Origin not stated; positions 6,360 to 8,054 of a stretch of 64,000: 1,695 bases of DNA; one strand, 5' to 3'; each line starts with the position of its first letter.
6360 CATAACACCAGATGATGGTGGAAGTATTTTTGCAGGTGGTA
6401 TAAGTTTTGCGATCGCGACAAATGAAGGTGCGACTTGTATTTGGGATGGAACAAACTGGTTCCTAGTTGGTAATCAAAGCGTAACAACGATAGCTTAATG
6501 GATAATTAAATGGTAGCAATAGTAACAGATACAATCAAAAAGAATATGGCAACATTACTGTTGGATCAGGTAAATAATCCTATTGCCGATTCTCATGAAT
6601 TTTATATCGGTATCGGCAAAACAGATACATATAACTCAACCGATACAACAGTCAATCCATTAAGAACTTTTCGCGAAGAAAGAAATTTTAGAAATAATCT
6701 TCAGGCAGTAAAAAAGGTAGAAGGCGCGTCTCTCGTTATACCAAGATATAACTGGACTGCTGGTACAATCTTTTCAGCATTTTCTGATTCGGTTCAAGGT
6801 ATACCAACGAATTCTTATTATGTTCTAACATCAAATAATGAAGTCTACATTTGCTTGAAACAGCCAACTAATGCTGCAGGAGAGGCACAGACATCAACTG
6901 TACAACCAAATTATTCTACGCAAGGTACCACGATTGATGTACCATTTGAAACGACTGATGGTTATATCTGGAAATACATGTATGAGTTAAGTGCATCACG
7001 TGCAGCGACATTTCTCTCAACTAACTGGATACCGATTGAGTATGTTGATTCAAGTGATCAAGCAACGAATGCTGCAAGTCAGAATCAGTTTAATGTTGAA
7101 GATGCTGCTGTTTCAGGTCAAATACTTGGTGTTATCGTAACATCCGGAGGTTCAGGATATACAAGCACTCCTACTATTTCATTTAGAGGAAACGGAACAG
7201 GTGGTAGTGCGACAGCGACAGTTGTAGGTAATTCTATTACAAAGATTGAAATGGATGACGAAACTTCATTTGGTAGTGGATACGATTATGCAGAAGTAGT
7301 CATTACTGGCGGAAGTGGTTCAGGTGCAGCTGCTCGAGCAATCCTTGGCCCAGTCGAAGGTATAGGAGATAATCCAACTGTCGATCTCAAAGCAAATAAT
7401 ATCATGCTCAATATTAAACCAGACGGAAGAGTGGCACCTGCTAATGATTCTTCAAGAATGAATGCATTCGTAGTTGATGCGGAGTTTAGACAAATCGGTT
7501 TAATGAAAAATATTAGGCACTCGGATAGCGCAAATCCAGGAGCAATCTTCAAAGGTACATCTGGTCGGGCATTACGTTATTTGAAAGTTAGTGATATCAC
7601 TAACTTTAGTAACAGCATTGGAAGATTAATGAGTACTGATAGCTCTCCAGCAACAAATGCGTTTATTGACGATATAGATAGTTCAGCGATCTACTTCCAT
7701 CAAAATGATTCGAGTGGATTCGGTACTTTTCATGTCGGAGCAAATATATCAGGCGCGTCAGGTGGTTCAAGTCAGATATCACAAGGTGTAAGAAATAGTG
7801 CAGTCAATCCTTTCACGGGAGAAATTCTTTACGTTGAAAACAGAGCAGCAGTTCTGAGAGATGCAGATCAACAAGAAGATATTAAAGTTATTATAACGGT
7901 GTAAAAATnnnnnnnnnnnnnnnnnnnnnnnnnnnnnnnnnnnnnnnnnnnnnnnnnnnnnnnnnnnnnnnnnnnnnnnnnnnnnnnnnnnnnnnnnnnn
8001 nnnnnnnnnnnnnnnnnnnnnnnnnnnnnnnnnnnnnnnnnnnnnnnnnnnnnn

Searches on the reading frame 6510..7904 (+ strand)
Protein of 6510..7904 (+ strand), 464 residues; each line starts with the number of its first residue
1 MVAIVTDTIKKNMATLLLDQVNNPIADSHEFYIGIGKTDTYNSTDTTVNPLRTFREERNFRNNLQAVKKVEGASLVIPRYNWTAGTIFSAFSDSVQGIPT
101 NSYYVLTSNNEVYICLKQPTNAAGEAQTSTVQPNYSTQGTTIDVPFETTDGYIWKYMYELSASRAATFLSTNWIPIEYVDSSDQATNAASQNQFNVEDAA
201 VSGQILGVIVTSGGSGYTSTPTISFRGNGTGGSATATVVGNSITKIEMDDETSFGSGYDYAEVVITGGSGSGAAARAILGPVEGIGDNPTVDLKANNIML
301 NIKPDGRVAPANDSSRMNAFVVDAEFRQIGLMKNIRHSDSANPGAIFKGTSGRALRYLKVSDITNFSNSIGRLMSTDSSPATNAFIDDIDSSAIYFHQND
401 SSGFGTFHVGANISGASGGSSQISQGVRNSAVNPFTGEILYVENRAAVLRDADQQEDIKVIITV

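Call 11: search_protein_families(library=pfam, proteins=[window:6510-7904:+], max_evalue=0.01)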
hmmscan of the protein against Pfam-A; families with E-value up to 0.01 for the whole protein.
window:6510-7904:+ (464 aa): 1 family
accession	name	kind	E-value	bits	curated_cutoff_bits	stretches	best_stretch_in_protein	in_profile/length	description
PF09215.16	Phage-Gp8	-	1.8e-06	27.7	25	0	141-180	178-217/337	Bacteriophage T4, Gp8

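Call 12: search_protein_families(library=phrogs, proteins=[window:6510-7904:+], max_evalue=0.001)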
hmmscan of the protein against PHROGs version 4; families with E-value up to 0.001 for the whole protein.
window:6510-7904:+ (464 aa): 6 families
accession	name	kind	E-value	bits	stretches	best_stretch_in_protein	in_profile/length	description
phrog_438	-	tail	8e-70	237.3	1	1-463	1-477/478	baseplate wedge subunit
phrog_19630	-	head and packaging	4e-10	39.1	1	197-285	1154-1242/1266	virion structural protein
phrog_701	-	head and packaging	1e-08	32.3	1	199-284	1160-1245/6136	virion structural protein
phrog_977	-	tail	5.2e-08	33.3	0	123-180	156-213/333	baseplate wedge subunit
phrog_460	-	connector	0.00018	21.3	1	187-424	221-338/385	head closure Hc2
phrog_1922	-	tail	0.00051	19.6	1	195-280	824-906/932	baseplate hub subunit and tail lysozyme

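Call 28: search_solved_structures(query=window:6510-7904:+, max_evalue=0.01)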
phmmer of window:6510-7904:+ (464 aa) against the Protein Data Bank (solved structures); distinct sequences matched with E-value up to 0.01: 1.
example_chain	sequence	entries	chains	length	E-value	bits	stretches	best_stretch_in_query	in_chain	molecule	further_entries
9f4a_A4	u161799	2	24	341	0.00067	22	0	432-462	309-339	Baseplate wedge subunit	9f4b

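Call 34: find_homologous_proteins(query=window:6510-7904:+)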
Query window:6510-7904:+ (464 aa): 1045 proteins with E <= 0.001 among 8000 candidates; the best 120 are listed.
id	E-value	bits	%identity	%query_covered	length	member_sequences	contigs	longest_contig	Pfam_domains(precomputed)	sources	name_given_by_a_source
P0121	0.0e+0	1013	100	100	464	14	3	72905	PF09215.17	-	-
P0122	3.1e-240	816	79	100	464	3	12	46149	PF09215.17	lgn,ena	-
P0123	2.5e-182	625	63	100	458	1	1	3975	PF09215.17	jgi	jgi:hypothetical protein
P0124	2.1e-166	572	58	100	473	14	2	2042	-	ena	-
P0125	8.2e-159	547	56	100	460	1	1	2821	PF09215.17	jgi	jgi:hypothetical protein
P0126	2.4e-152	526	55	100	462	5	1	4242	PF09215.17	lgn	-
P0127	8.9e-151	521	56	100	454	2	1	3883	PF09215.17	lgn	-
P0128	8.7e-148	511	54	100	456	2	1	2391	PF09215.17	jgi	jgi:hypothetical protein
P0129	1.7e-141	490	52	100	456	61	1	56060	PF09215.17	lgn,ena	-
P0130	1.7e-140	487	53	100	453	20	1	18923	PF09215.17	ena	-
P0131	4.0e-140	486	53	100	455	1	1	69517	PF09215.17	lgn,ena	-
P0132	9.3e-140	484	51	100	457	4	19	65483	PF09215.17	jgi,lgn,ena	jgi:hypothetical protein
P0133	1.0e-138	481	51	100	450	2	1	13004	PF09215.17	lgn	-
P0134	2.4e-138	480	52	100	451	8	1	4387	PF09215.17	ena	-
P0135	2.5e-138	480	53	100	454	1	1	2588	PF09215.17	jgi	jgi:hypothetical protein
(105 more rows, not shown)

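Call 45: predict_structure(alignment_id=A1)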
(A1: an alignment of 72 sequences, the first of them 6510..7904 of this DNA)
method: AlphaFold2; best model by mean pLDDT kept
length: 464 residues; sequences in the alignment: 72
mean_pLDDT: 87.3   pTM: 0.81
mean pLDDT of the five models: 87.3, 86.6, 85.0, 84.5, 82.3
residues with pLDDT >= 90: 259; 70-90: 156; 50-70: 49; < 50: 0
segments of 3 or more residues with pLDDT < 50: none
pLDDT, mean of each block of 10 residues (from residue 1): 75 87 74 84 54 81 92 91 96 88 95 96 93 95 95 96 80 83 73 91 94 95 96 95 95 94 95 95 92 90 70 61 83 86 78 91 88 91 92 90 91 90 92 90 80 79 83
secondary structure, 60 per line:
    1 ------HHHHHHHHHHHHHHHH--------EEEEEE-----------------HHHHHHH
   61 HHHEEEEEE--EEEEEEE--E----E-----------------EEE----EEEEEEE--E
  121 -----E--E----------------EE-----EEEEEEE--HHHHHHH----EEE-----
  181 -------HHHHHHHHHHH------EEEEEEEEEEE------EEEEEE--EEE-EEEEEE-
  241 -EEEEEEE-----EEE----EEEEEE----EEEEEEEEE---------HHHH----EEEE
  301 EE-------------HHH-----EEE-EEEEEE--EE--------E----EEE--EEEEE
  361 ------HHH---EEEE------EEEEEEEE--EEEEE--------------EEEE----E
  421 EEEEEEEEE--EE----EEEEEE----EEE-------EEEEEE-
elements in order: H7-22 E31-36 H54-63 E64-69 E72-78 E104-106 E111-117 E153-159 H162-168 E173-175 H188-198 E205-215 E222-227 E230-232 E234-239 E242-248 E254-256 E261-266 E271-279 H289-292 E297-302 E324-326 E328-333 E351-353 E356-360 E373-376 E383-390 E393-397 E412-415 E420-429 E438-443 E448-450 E458-463

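Call 64: search_dna_similar(query=window:6510-7904:+, collection=phages, mode=protein, max_rows=40, rows=spread)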
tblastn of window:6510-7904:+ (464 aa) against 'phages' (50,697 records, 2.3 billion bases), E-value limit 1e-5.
Records with a match: 112; places in all: 113; records where one place covers at least 80% of the query: 3.
Best place of each record, by identity: <60% 112.
By first word of the organism name: Synechococcus 81; Rhizobium 10; Prochlorococcus 6; Pelagibacter 3; Pseudomonas 2; Ochrobactrum 2; Marine 2; Acidovorax 2; Phage 1; Nitratidesulfovibrio 1; and 2 more.
By host as written in the record: - 49; Synechococcus sp. MW02 16; Synechococcus sp. 5; Candidatus Pelagibacter ubique HTCC1062 3; Synechococcus sp. WH8102 3; Synechococcus sp. WH 7803 3; Parasynechococcus marenigrum WH 8102 3; Pseudomonas putida PpG1 2; and 19 more.
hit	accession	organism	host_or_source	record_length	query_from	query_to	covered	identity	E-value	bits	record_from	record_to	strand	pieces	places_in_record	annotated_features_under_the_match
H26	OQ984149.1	Phage C48C1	-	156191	1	464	100%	36.0%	8e-69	244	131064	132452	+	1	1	baseplate wedge subunit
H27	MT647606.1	Pelagibacter phage Mosig EXVC030M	Candidatus Pelagibacter ubique HTCC1062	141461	1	370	80%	29.6%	8e-17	89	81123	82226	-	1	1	putative baseplate protein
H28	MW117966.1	Synechococcus phage S-H9-1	Synechococcus sp. MW02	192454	66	340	59%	28.7%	2e-9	66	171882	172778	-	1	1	baseplate wedge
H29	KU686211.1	Synechococcus phage S-WAM2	Synechococcus sp.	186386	73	334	56%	29.7%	7e-6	55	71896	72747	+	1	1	baseplate wedge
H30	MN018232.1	Synechococcus phage S-B43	Synechococcus sp. MW02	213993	73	334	56%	27.2%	6e-7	58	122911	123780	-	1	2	baseplate wedge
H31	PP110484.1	Synechococcus phage MA01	Synechococcus sp. MW02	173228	72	335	57%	26.3%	2e-8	63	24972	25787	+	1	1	baseplate wedge subunit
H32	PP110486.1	Synechococcus phage MC09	Synechococcus sp. MW02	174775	72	335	57%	26.3%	2e-8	63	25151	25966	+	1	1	baseplate wedge subunit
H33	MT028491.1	Ochrobactrum phage vB_OspM_OC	Ochrobactrum sp. POC9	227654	1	205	44%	30.8%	2e-17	92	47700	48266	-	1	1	baseplate structural protein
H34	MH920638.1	Synechococcus phage S-B05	Synechococcus sp. MW02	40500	1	205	44%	27.8%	2e-6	57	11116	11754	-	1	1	baseplate wedge subunit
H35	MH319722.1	Marine virus AG-345-D19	single cell amplified by WGA-X; seawater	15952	1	205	44%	27.6%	1e-7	61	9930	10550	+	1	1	record has no annotation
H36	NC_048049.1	Synechococcus phage S-T4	Synechococcus sp. WH 7803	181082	1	192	41%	29.3%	6e-9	65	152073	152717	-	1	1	baseplate wedge subunit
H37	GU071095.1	Synechococcus phage S-SM2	Synechococcus sp. WH8017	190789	1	205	44%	26.8%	2e-6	57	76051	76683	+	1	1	gp8: baseplate wedge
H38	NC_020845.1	Prochlorococcus phage MED4-213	Prochlorococcus MED4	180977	2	200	43%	26.6%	2e-6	56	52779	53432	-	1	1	baseplate wedge subunit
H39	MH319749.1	Marine virus AG-345-F15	single cell amplified by WGA-X; seawater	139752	1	192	41%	27.0%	1e-8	64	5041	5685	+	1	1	record has no annotation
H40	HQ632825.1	Prochlorococcus phage P-SSM5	Prochlorococcus marinus NATL2A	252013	1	192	41%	26.0%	5e-8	62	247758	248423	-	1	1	hypothetical protein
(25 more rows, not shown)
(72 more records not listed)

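Call 65: find_related_loci(query=window:6510-7904:+, collection=viral_contigs, flank=10000)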
Query window:6510-7904:+ (464 aa) in viral_contigs; peptide patterns used: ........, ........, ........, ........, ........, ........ (x = any residue, [..] = any of these).
14 stretches matched a pattern; 9 encode a relative of the query (tblastn E <= 1e-3); 9 distinct loci.
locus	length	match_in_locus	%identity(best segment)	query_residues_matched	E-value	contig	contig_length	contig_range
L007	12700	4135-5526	96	1-464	0e+0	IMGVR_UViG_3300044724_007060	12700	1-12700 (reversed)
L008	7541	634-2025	96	1-464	0e+0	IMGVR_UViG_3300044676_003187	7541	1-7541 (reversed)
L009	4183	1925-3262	40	1-464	1e-94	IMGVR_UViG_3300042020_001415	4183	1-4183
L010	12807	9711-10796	30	75-456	1e-33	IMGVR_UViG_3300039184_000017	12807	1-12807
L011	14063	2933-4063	28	61-456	5e-31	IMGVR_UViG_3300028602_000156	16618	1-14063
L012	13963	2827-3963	28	59-456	1e-30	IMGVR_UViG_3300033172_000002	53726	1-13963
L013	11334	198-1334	28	59-456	1e-30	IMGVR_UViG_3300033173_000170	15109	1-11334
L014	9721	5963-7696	29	1-462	1e-25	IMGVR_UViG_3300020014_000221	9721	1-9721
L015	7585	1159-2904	29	1-462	9e-25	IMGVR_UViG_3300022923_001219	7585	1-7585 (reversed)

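Call 66: find_related_loci(query=A1, collection=viral_contigs, flank=10000)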
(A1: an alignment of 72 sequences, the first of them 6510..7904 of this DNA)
Query A1 (464 aa) in viral_contigs; peptide patterns used: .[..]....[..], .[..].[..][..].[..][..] (x = any residue, [..] = any of these).
598 stretches matched a pattern (row limit reached: there are more); 515 encode a relative of the query (tblastn E <= 1e-3); the best 80 are kept; 80 distinct loci.
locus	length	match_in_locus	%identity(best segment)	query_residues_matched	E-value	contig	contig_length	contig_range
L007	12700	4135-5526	96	1-464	0e+0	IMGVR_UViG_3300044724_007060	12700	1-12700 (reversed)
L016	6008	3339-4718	56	1-464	5e-174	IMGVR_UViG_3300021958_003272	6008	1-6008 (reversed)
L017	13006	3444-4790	52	1-464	1e-147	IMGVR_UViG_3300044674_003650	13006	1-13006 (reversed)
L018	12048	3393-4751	51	1-464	5e-147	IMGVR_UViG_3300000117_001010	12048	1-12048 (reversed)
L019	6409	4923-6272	51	1-464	5e-146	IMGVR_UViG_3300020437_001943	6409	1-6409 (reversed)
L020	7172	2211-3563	52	1-464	5e-141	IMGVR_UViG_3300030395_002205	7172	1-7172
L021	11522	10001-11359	52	1-464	6e-140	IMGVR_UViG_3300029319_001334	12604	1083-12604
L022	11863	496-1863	50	1-464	9e-140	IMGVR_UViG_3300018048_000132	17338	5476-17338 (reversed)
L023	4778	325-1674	50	1-464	2e-141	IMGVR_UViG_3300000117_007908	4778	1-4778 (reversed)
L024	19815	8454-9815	47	1-464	3e-137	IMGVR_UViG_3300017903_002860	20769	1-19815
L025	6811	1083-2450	48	1-464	4e-137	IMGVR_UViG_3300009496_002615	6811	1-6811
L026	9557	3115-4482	46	1-464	3e-135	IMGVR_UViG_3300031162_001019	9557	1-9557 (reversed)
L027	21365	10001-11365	47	1-464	3e-135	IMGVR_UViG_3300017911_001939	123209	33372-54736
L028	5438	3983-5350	47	1-464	9e-136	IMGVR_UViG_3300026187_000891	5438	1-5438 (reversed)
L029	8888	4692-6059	50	1-464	2e-131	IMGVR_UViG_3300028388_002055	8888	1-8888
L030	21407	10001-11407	46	1-463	8e-129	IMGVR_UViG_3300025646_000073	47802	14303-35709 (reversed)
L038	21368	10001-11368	45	1-464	2e-125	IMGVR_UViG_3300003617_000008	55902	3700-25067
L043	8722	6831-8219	45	1-464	4e-122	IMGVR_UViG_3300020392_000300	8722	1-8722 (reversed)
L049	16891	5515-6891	47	1-464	1e-128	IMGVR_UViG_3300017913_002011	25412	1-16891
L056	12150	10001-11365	43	1-464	1e-118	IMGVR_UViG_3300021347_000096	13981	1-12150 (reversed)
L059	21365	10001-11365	43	1-464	9e-117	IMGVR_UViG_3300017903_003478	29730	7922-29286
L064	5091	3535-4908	44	1-464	1e-116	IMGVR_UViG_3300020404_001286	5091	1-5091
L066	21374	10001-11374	44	1-464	1e-115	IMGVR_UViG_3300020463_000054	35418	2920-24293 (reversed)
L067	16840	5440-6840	43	1-464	1e-115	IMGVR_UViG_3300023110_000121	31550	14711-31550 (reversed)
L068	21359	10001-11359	45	1-464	3e-115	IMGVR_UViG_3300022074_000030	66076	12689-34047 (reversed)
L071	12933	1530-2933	43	1-464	4e-114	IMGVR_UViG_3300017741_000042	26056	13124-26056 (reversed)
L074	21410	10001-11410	41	1-464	3e-113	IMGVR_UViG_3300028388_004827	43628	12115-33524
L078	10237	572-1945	43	1-464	6e-113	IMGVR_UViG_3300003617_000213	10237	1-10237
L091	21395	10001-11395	42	1-464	1e-109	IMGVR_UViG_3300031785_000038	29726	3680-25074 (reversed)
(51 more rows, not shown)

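Call 82: search_protein_families(library=pfam, proteins=[L043:509-2584:+, L074:19625-21409:+, L078:8822-10075:+, L067:15989-16735:-, L049:15784-16521:-, L091:20387-21271:-, L056:3370-4737:+, L024:18880-19557:+, L056:2636-3367:+, L024:380-1561:+], max_evalue=0.001)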
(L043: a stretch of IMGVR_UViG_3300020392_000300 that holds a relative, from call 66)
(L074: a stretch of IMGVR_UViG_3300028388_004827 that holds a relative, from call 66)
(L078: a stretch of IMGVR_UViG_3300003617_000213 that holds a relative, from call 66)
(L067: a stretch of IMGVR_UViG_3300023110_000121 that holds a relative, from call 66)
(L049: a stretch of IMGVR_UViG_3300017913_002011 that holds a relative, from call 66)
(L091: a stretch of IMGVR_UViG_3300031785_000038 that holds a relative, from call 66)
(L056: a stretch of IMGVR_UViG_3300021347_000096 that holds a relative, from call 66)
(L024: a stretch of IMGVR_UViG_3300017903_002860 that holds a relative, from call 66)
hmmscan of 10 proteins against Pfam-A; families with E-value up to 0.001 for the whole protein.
L043:509-2584:+ (692 aa): 1 family
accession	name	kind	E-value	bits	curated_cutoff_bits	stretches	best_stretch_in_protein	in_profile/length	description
PF22178.3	Gp5_trimer_C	-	1.4e-05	25.7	30.9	0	167-237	35-105/112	Bacteriophage T4 gp5 C-terminal trimerisation domain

L074:19625-21409:+ (595 aa): 0 families

L078:8822-10075:+ (418 aa): 0 families

L067:15989-16735:- (249 aa): 0 families

L049:15784-16521:- (246 aa): 0 families

L091:20387-21271:- (295 aa): 0 families

L056:3370-4737:+ (456 aa): 0 families

L024:18880-19557:+ (226 aa): 0 families

L056:2636-3367:+ (244 aa): 1 family
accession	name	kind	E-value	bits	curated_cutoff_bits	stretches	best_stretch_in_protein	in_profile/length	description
PF11246.14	Phage_gp53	-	3.8e-05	23.9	21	1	8-99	6-101/200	Base plate wedge protein 53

L024:380-1561:+ (394 aa): 1 family
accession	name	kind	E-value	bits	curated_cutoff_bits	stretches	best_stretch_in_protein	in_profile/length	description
PF11091.14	T4_tail_cap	-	0.00062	19.4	20.2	1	167-264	126-222/339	Tail-tube assembly protein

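Call 83: search_protein_families(library=pfam, proteins=[L030:1247-3955:+, L064:460-2508:+, L066:5329-6921:+, L038:1376-1870:-, L071:8757-9497:+, L059:451-1014:-, L011:9875-10918:+, L030:19438-20646:-, L067:14693-15388:+, L068:17784-18944:+], max_evalue=0.001)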
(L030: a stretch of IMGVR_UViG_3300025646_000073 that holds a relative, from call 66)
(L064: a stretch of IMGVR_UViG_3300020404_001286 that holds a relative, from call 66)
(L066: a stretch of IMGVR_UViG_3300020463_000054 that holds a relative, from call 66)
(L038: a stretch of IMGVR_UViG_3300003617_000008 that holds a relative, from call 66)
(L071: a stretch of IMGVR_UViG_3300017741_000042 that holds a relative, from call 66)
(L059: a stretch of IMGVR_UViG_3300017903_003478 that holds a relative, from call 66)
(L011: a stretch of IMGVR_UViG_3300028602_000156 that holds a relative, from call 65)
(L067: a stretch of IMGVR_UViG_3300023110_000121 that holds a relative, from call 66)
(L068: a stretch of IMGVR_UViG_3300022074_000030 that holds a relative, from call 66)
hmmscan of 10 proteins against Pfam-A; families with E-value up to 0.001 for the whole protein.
L030:1247-3955:+ (903 aa): 0 families

L064:460-2508:+ (683 aa): 1 family
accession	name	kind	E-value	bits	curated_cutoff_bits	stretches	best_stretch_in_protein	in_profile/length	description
PF00082.27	Peptidase_S8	-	4.9e-16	59.3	21.8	1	283-615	42-273/288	Subtilase family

L066:5329-6921:+ (531 aa): 0 families

L038:1376-1870:- (165 aa): 1 family
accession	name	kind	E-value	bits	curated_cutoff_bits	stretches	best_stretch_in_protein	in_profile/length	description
PF08722.17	Tn7_TnsA-like_N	-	2e-17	63.9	26.5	1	39-133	1-85/85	TnsA-like endonuclease N terminal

L071:8757-9497:+ (247 aa): 0 families

L059:451-1014:- (188 aa): 0 families

L011:9875-10918:+ (348 aa): 0 families

L030:19438-20646:- (403 aa): 1 family
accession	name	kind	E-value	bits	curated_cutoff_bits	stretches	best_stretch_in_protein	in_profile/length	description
PF04055.27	Radical_SAM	-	8.6e-10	39.5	29.5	1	16-170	2-152/166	Radical SAM superfamily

L067:14693-15388:+ (232 aa): 0 families

L068:17784-18944:+ (387 aa): 0 families
